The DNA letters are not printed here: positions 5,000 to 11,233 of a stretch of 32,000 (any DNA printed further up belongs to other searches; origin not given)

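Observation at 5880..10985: ~1,700-aa array of an apparently undescribed short repeat, 'DL(V/I)-D-A-G-L-(I/V)-T-x-x-D-L'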

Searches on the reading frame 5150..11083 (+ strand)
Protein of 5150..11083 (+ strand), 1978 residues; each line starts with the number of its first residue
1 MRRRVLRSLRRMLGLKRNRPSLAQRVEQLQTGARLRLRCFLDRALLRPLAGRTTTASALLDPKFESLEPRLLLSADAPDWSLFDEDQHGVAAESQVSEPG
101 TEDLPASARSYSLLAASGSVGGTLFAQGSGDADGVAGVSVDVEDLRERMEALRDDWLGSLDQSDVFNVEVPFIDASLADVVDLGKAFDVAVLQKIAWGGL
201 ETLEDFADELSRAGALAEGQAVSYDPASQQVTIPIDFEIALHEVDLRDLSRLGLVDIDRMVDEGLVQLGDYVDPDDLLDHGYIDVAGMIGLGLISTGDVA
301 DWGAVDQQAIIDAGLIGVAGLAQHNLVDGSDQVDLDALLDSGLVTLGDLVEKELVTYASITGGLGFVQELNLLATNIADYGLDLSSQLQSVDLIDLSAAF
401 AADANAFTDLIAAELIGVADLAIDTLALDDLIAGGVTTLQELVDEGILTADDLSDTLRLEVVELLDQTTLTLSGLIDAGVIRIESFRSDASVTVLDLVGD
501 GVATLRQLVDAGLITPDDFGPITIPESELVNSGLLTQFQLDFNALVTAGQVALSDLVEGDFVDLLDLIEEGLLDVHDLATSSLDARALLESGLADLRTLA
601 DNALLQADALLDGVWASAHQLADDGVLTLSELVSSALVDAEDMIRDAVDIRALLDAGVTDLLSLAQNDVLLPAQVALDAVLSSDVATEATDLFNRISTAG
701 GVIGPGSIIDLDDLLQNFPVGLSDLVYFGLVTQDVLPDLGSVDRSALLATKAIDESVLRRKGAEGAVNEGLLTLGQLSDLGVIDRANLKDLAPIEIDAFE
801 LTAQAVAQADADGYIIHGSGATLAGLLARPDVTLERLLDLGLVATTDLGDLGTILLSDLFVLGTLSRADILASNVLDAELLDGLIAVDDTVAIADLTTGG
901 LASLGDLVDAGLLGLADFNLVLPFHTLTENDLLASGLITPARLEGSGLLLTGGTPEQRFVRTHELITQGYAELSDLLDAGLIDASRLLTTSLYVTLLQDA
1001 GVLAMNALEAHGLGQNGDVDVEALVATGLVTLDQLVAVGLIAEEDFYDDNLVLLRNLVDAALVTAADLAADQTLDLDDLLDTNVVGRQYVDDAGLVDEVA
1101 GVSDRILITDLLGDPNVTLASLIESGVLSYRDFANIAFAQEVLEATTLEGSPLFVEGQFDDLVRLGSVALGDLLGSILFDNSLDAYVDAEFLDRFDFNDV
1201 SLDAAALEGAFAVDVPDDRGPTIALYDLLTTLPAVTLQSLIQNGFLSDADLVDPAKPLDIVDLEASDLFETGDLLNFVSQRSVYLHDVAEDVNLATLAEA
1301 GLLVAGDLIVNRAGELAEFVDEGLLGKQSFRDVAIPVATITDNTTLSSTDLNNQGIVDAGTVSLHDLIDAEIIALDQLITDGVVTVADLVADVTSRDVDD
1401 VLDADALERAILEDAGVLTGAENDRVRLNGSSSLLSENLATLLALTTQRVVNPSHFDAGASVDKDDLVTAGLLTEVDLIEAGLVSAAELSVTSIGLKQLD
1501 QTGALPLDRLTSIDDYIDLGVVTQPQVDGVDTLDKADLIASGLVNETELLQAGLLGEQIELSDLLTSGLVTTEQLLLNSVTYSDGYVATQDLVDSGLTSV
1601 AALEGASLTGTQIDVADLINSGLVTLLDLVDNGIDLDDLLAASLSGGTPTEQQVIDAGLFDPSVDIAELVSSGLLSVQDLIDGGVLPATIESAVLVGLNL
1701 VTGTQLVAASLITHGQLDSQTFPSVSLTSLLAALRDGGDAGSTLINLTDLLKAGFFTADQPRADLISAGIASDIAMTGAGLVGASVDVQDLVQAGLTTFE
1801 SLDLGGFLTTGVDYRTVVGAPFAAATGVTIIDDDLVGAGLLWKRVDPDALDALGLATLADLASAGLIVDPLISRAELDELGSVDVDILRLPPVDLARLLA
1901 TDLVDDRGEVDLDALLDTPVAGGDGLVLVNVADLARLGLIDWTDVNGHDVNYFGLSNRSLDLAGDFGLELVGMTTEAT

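Call 7: search_protein_families(library=pfam, proteins=[window:5891-11083:+], max_evalue=1)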
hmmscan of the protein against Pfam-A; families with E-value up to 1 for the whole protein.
window:5891-11083:+ (1731 aa): 1 family
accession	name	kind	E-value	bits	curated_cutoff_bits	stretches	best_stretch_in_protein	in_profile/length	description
PF09851.14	SHOCT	-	1.6e-06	28.1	27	0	256-272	4-20/28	Short C-terminal domain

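Call 8: search_protein_families(library=ncbifam, proteins=[window:5891-11083:+], max_evalue=1)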
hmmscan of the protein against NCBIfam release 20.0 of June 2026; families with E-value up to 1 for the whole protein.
window:5891-11083:+ (1731 aa): 0 families

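Call 14: search_solved_structures(query=window:5891-11083:+, max_evalue=10, show_alignments=3)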
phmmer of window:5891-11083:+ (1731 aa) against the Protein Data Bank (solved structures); distinct sequences matched with E-value up to 10: 0.

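Call 16: find_homologous_proteins(query=window:5879-11008:+, max_evalue=0.001)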
Query window:5879-11008:+ (1710 aa): 3 proteins with E <= 0.001 among 8000 candidates.
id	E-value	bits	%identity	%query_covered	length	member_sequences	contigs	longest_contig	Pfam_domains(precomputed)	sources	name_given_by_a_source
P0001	3.1e-234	799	38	91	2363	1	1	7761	-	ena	-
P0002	9.2e-217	741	36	100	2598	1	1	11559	PF02782.23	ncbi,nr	ncbi:MAG: hypothetical protein KAS94_02165 [Desulfobulbaceae bacterium]|nr:hypothetical protein [Des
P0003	6.4e-178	613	43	54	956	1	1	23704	-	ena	-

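Call 62: search_protein_families(library=pfam, proteins=[P0001], max_evalue=1)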
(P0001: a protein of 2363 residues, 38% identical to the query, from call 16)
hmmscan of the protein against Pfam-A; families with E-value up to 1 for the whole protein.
P0001 (2363 aa): 0 families
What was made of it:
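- Reversed and shuffled copies of the array give no hit (call 62).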

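Call 73: search_protein_families(library=padloc, proteins=[window:5150-11083:+], max_evalue=0.01)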
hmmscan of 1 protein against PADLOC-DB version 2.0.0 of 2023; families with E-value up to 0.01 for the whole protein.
window:5150-11083:+ (1978 aa): 1 family
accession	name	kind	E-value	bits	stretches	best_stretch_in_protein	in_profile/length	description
PDLC04390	PDC-M07A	-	0.0037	14.4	1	1670-1770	190-289/321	-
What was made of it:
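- Tried and rejected: PADLOC gave nothing meaningful (call 73).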

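Call 87: find_encoding_contigs(protein=P0001, flank=500, max_places=2)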
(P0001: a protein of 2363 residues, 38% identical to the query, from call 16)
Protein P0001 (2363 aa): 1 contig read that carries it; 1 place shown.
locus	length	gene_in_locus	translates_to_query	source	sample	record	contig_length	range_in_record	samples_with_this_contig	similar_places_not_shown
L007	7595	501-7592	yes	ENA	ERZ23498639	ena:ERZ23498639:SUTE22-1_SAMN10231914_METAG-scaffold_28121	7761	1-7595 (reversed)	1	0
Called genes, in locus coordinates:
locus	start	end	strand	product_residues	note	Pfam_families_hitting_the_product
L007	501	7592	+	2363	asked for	-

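Call 88: find_encoding_contigs(protein=P0002, flank=2000, max_places=2)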
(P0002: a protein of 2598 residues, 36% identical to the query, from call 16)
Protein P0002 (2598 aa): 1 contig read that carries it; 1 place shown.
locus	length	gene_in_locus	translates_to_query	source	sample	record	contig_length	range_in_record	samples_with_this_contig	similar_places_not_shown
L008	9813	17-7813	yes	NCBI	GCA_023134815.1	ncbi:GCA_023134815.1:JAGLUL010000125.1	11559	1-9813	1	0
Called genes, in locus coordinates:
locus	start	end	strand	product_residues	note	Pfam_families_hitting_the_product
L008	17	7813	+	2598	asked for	PF02782:FGGY_C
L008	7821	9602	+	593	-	PF07881:Fucose_iso_N1, PF07882:Fucose_iso_N2, PF02952:Fucose_iso_C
